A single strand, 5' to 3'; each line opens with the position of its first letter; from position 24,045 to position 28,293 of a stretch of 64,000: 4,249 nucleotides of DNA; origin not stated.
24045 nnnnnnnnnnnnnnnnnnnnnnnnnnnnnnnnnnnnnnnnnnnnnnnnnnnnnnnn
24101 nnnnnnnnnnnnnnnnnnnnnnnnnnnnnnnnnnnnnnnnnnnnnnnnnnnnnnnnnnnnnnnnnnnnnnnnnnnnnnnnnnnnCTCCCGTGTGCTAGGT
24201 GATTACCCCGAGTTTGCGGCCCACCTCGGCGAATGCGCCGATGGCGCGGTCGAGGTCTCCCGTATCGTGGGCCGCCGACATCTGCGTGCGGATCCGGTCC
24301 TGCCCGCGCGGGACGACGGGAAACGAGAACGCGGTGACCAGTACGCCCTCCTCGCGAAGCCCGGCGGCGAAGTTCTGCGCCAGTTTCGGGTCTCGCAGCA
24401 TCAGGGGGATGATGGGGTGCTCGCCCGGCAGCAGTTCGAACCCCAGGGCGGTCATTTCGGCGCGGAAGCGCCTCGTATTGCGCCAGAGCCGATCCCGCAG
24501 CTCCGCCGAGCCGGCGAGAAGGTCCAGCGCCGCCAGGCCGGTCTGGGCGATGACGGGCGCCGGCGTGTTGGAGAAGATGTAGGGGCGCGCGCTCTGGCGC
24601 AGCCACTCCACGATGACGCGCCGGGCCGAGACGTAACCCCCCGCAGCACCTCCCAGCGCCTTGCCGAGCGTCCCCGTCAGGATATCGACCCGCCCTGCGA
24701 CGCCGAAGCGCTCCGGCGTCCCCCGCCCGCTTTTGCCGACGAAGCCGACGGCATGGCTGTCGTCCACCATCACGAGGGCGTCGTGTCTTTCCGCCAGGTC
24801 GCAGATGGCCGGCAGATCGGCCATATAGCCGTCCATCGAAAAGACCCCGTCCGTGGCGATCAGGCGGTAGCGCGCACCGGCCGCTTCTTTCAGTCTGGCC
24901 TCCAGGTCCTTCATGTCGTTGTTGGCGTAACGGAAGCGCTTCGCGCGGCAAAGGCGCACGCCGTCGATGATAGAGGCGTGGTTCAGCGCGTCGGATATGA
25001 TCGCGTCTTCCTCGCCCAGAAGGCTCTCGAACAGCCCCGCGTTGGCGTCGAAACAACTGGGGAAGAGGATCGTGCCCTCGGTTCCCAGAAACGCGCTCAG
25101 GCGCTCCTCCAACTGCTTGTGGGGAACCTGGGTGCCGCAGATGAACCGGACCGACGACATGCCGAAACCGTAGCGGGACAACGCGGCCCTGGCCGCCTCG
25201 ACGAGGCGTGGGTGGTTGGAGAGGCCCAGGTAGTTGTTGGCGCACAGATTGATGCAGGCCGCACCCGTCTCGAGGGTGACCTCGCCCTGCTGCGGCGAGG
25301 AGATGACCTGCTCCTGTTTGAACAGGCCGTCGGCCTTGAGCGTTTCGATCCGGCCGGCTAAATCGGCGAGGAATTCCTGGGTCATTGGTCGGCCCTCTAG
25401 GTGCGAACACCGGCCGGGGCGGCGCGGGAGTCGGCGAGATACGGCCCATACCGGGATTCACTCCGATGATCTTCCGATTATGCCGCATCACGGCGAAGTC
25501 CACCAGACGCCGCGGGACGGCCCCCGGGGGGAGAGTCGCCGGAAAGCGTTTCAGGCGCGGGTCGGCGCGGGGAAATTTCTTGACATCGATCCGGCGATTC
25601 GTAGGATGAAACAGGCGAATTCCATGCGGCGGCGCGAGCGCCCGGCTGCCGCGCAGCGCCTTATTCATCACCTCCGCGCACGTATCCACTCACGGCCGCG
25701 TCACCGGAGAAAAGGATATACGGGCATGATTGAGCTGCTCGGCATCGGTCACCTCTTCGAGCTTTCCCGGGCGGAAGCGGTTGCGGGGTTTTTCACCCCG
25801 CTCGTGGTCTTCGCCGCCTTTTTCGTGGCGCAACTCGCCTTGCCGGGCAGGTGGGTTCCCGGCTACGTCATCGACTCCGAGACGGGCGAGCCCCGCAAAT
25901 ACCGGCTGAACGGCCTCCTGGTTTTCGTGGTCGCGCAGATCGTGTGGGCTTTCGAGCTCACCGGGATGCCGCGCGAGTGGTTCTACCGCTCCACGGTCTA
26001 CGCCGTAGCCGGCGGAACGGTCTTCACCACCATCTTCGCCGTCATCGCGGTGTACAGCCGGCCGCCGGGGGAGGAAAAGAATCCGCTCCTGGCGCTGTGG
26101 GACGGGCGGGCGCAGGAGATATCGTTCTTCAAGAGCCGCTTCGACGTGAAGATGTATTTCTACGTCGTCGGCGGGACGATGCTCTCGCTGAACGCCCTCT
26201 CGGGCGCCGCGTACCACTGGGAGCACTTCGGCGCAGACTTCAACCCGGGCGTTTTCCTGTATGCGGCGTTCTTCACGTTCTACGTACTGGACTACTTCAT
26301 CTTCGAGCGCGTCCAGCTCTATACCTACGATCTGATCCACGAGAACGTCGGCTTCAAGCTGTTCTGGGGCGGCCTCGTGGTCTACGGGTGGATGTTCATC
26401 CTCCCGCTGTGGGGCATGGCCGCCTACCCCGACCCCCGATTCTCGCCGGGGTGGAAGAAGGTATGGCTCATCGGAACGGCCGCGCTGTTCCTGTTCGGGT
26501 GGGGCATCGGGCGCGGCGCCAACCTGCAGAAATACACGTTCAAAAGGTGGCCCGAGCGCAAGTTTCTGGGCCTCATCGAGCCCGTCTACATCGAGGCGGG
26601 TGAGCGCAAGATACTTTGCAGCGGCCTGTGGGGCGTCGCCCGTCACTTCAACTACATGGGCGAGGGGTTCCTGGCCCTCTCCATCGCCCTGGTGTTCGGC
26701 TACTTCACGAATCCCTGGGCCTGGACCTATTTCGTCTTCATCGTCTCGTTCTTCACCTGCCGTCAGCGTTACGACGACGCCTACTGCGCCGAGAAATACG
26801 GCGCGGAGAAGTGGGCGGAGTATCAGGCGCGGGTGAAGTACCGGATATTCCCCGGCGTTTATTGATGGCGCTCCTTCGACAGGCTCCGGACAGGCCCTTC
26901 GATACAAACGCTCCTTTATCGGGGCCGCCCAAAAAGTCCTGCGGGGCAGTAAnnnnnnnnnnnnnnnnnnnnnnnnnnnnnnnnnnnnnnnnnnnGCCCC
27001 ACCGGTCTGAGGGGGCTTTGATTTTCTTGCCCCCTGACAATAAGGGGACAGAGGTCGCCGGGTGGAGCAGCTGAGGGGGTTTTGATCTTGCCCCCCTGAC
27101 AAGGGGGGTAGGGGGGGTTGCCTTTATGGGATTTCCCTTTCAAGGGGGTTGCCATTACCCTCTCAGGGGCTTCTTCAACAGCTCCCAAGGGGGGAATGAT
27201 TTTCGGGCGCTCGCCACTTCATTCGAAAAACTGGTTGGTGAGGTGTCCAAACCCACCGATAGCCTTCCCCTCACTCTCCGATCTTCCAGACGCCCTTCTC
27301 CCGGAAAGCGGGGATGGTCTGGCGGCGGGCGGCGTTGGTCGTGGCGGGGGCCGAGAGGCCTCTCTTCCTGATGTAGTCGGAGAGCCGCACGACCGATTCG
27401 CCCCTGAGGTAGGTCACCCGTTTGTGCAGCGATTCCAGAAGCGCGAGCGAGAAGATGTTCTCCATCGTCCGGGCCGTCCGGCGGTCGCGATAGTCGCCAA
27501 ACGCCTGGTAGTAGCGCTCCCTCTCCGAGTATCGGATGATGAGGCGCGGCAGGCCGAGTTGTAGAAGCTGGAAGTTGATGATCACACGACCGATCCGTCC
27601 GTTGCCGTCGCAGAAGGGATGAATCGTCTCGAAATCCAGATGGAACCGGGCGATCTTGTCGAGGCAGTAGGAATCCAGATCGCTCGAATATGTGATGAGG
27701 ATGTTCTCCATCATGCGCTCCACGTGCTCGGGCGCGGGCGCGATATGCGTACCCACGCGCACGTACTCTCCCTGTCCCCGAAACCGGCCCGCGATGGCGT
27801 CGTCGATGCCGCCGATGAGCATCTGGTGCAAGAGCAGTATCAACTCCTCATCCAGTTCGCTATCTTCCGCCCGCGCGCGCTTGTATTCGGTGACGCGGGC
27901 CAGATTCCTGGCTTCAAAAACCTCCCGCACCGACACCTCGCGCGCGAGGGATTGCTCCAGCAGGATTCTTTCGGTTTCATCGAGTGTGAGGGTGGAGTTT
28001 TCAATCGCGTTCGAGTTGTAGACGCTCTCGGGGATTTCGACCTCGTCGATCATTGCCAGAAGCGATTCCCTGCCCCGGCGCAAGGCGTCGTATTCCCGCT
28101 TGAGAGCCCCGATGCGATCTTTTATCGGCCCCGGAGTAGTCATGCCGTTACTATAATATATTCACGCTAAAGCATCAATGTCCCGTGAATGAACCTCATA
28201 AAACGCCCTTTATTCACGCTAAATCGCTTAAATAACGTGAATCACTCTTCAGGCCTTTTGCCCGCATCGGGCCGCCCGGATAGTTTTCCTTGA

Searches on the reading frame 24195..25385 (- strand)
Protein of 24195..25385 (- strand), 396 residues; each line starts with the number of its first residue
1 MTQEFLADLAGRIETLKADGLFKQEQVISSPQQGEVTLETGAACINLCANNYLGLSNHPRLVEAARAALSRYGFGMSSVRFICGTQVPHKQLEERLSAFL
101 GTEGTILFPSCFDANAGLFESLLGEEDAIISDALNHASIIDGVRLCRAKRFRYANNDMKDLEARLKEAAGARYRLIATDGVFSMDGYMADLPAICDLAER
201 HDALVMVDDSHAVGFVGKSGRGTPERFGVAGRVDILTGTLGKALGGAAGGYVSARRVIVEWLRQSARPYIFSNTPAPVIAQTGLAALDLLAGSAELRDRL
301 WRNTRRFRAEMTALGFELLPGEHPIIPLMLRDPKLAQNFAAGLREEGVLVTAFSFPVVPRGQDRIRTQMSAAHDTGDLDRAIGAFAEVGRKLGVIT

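Call 27: search_protein_families(library=ncbifam, proteins=[window:24195-25385:-], max_evalue=0.001)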
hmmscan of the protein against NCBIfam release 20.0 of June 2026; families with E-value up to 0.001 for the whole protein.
window:24195-25385:- (396 aa): 14 families
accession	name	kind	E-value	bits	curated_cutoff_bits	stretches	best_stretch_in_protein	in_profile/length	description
NF005394.0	PRK06939.1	equivalog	3.2e-189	628.7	460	1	1-395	1-397/397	glycine C-acetyltransferase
TIGR01822.1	2am3keto_CoA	equivalog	6e-184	611.5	493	1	8-395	4-393/393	glycine C-acetyltransferase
TIGR01825.1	gly_Cac_T_rel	subfamily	3.2e-125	417.8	535.4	1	12-395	4-385/385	BioF/Kbl family PLP-dependent acyltransferase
TIGR00858.1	bioF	equivalog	2.9e-110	368.5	426.45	1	23-384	3-363/365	8-amino-7-oxononanoate synthase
NF047600.1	SerpalmtaseCFB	equivalog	4.9e-97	325.1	640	1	13-393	15-393/395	serine palmitoyltransferase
NF047599.1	SerpalmtaseBetaP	equivalog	4.7e-83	279.1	500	1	28-392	32-393/394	serine palmitoyltransferase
TIGR01821.1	5aminolev_synth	equivalog_domain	1.1e-82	278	338.55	1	47-393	50-398/402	5-aminolevulinate synthase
NF047603.1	SerpalmtaseAlphaP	equivalog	1e-68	231.8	670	1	35-395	38-399/399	serine palmitoyltransferase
NF005526.0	PRK07179.1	equivalog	6.5e-54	183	428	1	40-388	52-395/407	alpha-hydroxyketone-type quorum-sensing autoinducer synthase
NF005697.0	PRK07505.1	subfamily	4.1e-38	131.1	342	1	31-390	37-400/405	hypothetical protein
NF004608.1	PRK05937.1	equivalog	1.2e-25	90.1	399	1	43-312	3-279/366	8-amino-7-oxononanoate synthase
NF000586.1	PRK00011.1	subfamily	1.6e-07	30.4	335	1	71-321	43-300/404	serine hydroxymethyltransferase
NF004626.0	PRK05967.1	equivalog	0.00076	18.1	649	0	38-213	13-190/395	cystathionine beta-lyase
TIGR03588.1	PseC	equivalog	0.00084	18.3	423.5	0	155-216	105-163/380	UDP-4-amino-4,6-dideoxy-N-acetyl-beta-L-altrosamine transaminase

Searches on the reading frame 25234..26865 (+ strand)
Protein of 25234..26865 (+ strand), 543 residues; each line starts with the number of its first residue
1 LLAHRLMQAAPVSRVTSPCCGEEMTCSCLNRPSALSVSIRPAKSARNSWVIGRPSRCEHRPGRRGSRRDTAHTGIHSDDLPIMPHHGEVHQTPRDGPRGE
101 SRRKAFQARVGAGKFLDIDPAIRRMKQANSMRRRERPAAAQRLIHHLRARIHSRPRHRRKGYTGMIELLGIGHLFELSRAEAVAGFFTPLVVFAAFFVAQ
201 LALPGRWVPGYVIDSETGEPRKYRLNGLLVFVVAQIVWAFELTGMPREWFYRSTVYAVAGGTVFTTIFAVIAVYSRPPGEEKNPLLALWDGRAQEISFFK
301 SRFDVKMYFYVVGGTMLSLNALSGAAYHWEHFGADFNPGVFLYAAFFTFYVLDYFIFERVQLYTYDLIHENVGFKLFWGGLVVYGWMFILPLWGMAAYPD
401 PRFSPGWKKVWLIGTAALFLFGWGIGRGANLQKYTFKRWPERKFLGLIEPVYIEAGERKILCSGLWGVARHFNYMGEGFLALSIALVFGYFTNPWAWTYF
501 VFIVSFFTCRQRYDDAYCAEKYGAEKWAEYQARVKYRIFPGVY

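Call 27: search_protein_families(library=ncbifam, proteins=[window:25234-26865:+], max_evalue=0.001)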
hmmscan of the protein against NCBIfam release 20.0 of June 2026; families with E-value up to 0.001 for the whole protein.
window:25234-26865:+ (543 aa): 0 families

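Call 41: search_protein_families(library=pfam, proteins=[window:25234-26865:+], max_evalue=0.01)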
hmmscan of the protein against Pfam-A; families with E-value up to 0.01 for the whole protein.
window:25234-26865:+ (543 aa): 2 families
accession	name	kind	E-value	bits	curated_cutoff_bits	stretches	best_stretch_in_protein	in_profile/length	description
PF01222.22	ERG4_ERG24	-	4e-31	108.7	27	1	193-543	78-432/432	Ergosterol biosynthesis ERG4/ERG24 family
PF06966.17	DUF1295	-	3.4e-05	23.9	20.4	1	374-534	87-235/235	Protein of unknown function (DUF1295)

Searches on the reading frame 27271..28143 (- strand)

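Call 27: search_protein_families(library=ncbifam, proteins=[window:27271-28143:-], max_evalue=0.001)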
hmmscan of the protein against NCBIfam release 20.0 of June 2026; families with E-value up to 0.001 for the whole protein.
window:27271-28143:- (290 aa): 3 families
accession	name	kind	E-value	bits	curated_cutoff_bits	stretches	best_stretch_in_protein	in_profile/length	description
TIGR02613.1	mob_myst_B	hypoth_equivalog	1.3e-10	41.5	124.4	1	55-200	5-148/186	mobile mystery protein B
NF046030.1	ProtAdlyltaseSoFic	equivalog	2.7e-09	36.5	550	1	152-208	172-226/361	protein adenylyltransferase Fic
NF046029.1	ProtAdlyltaseNmFic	equivalog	0.0005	19.8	230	0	105-248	35-168/177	protein adenylyltransferase Fic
